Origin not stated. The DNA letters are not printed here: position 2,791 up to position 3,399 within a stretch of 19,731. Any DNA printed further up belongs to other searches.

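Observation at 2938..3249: Orphan 103-aa gene with strong RBS at the cos-proximal side of the hotspot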

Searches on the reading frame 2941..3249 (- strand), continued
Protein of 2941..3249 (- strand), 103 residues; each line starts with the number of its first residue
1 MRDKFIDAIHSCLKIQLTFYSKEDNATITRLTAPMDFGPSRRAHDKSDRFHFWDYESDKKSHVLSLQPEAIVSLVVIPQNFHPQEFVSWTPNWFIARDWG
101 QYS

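Call 82: get_annotated_region(hit=H101, flank=6000)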
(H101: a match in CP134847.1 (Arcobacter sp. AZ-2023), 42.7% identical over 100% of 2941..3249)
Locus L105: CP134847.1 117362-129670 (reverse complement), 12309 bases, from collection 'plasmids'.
description: Arcobacter sp. AZ-2023 strain LEO 107 plasmid p133_LEO_107, complete sequence
organism: Arcobacter sp. AZ-2023 (NCBI taxid 3074453)
taxonomy: Bacteria; Campylobacterota; Epsilonproteobacteria; Campylobacterales; Arcobacteraceae; Arcobacter; Arcobacter sp. AZ-2023
host: -; source: food,chicken meat; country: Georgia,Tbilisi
typing (MOB-suite, as given by PLSDB): non-mobilizable
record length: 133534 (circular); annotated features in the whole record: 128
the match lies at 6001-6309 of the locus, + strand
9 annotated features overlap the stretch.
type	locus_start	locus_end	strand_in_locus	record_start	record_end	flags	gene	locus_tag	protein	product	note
CDS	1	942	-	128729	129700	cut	-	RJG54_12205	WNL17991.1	RelA/SpoT domain-containing protein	-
CDS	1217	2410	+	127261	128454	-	-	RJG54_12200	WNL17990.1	exonuclease SbcCD subunit D C-terminal domain-containing protein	-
CDS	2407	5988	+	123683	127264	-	-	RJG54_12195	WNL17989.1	SbcC/MukB-like Walker B domain-containing protein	-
CDS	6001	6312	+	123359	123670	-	-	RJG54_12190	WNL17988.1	hypothetical protein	-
CDS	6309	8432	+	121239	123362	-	-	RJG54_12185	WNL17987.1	hypothetical protein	-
CDS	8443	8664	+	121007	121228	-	-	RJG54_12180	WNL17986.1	hypothetical protein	-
CDS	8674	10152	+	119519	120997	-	-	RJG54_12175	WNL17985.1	DUF2779 domain-containing protein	-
CDS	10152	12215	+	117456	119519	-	-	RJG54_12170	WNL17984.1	hypothetical protein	-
CDS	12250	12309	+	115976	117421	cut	dgt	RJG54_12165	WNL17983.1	dGTPase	-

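Call 89: find_related_loci(query=A1, collection=viral_contigs, flank=6000)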
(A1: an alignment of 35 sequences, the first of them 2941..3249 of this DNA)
Query A1 (103 aa) in viral_contigs; peptide patterns used: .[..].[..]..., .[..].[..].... (x = any residue, [..] = any of these).
44 stretches matched a pattern; 15 encode a relative of the query (tblastn E <= 1e-3); 15 distinct loci.
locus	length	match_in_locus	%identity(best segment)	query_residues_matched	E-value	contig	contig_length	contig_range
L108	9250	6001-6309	100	1-103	3e-69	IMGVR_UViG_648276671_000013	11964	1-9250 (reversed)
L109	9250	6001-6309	100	1-103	3e-69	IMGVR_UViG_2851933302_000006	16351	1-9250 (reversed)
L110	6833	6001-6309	100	1-103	3e-69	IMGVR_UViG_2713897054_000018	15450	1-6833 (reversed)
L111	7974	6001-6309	100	1-103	3e-69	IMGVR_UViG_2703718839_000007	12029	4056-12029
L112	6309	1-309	55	1-103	4e-39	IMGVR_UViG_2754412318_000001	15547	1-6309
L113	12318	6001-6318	55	1-103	2e-36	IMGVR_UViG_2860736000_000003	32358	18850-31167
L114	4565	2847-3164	55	1-103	2e-36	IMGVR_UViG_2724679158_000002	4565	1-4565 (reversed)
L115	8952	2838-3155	55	1-103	2e-36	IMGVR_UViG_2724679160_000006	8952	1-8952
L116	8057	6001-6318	55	1-103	2e-36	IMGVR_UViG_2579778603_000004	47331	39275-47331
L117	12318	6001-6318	55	1-103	3e-36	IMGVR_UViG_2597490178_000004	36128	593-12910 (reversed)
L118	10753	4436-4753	55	1-103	3e-36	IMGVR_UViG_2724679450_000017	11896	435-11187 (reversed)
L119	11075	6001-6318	55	1-103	3e-36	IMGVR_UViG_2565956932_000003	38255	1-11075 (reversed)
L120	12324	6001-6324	49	1-103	1e-32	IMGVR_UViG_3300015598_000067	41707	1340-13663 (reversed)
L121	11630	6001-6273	41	13-103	3e-25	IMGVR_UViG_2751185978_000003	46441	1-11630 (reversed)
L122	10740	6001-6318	47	1-103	2e-24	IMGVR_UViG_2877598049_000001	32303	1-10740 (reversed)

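Call 98: search_dna_similar(query=L025:8364-10214:+, collection=phages, mode=protein, max_evalue=0.00001, max_rows=12)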
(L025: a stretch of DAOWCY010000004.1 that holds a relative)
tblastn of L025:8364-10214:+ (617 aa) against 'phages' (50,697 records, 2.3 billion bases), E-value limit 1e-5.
Records with a match: 7; places in all: 7; records where one place covers at least 80% of the query: 1.
Best place of each record, by identity: <60% 7.
By first word of the organism name: Bacteriophage 2; Rhizobium 2; Burkholderia 2; Vibrio 1.
By host as written in the record: Escherichia coli 2; Burkholderia cenocepacia strain C6433 2; Vibrio parahaemolyticus MAVP-71 1; Rhizobium phaseoli Y3_56 1; Rhizobium phaseoli Y3_1 1.
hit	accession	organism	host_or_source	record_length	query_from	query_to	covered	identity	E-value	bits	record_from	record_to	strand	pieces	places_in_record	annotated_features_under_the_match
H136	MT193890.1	Vibrio phage vB_Vipa71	Vibrio parahaemolyticus MAVP-71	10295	1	606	98%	42.8%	3e-145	471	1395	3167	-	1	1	ATP-dependent endonuclease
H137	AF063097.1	Bacteriophage P2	Escherichia coli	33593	192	535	56%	23.5%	6e-10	69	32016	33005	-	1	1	old: Old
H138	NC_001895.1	Bacteriophage P2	Escherichia coli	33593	192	535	56%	23.5%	6e-10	69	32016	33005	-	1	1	old: AAA family ATPase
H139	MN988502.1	Rhizobium phage RHph_Y3_56_1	Rhizobium phaseoli Y3_56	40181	197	535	53%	24.6%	1e-9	88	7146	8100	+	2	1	putative ATP-dependent endonuclease protein | TOPRIM domain-containing protein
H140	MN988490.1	Rhizobium phage RHph_Y3_1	Rhizobium phaseoli Y3_1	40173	197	535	53%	24.6%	1e-9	88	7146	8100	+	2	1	putative ATP-dependent endonuclease protein | TOPRIM domain-containing protein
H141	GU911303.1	Burkholderia phage KS5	Burkholderia cenocepacia strain C6433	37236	273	567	48%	25.5%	4e-8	63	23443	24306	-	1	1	28: gp28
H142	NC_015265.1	Burkholderia phage KS5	Burkholderia cenocepacia strain C6433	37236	273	567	48%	25.5%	4e-8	63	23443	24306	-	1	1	28: ATP-dependent endonuclease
